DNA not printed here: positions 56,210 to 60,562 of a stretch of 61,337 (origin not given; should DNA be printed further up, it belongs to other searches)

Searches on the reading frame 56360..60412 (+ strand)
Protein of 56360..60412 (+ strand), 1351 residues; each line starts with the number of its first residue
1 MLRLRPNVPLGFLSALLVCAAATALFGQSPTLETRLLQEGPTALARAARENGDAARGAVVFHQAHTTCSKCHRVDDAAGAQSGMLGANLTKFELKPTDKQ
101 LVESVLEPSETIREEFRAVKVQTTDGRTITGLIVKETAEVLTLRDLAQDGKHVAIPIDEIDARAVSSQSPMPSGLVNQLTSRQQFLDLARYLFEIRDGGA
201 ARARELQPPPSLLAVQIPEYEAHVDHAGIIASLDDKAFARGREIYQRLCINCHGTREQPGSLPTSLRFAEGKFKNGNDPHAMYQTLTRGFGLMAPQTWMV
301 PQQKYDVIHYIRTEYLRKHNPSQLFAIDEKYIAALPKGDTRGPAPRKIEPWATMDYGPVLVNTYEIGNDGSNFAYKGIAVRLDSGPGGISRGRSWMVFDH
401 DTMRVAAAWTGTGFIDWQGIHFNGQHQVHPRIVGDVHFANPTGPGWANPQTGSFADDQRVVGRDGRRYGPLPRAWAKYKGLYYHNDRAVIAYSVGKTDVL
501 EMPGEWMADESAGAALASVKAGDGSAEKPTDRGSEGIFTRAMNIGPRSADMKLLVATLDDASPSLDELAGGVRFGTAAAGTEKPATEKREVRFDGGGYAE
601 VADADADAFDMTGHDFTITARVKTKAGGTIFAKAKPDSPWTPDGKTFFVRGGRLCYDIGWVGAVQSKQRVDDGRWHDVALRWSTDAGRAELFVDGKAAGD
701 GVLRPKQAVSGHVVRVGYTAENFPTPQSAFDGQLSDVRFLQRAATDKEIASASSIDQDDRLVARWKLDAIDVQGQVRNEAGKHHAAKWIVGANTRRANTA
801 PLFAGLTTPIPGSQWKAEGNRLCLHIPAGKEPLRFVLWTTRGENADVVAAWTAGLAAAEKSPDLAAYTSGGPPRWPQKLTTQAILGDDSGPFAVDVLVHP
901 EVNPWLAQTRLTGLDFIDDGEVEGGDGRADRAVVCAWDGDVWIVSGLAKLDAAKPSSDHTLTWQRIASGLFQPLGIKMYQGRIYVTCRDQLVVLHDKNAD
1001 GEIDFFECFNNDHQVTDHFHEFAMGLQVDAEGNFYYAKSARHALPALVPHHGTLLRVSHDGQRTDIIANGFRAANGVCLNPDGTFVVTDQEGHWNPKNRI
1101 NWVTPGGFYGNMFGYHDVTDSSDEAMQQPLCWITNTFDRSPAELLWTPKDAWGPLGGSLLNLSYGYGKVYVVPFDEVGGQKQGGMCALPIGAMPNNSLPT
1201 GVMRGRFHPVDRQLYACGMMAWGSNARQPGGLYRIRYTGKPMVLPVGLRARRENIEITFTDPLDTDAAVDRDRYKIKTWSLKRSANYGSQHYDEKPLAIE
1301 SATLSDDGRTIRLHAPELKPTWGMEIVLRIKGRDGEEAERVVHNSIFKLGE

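Call 15: search_protein_families(library=pfam, proteins=[window:56360-60412:+], max_evalue=0.001)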
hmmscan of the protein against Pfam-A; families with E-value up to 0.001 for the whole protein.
window:56360-60412:+ (1351 aa): 6 families
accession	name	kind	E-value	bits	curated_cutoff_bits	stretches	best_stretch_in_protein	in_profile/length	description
PF20601.3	DUF6797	-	1.9e-36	125.2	24.9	1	396-501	1-96/96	Domain of unknown function (DUF6797)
PF13385.13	Laminin_G_3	-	3.9e-13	50.3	27.6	1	595-750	3-151/151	Concanavalin A-like lectin/glucanases superfamily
PF13442.11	Cytochrome_CBB3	-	1.4e-11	45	27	1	238-311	3-68/68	Cytochrome C oxidase, cbb3-type, subunit III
PF00034.26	Cytochrom_C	-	9.7e-08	33.7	21.3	0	239-313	2-88/90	Cytochrome c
PF02210.31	Laminin_G_2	-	0.00033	21.6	22.9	1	664-740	44-124/126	Laminin G domain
PF08450.18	SGL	-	0.00038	20.6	26.3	0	980-1086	51-148/246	SMP-30/Gluconolactonase/LRE-like region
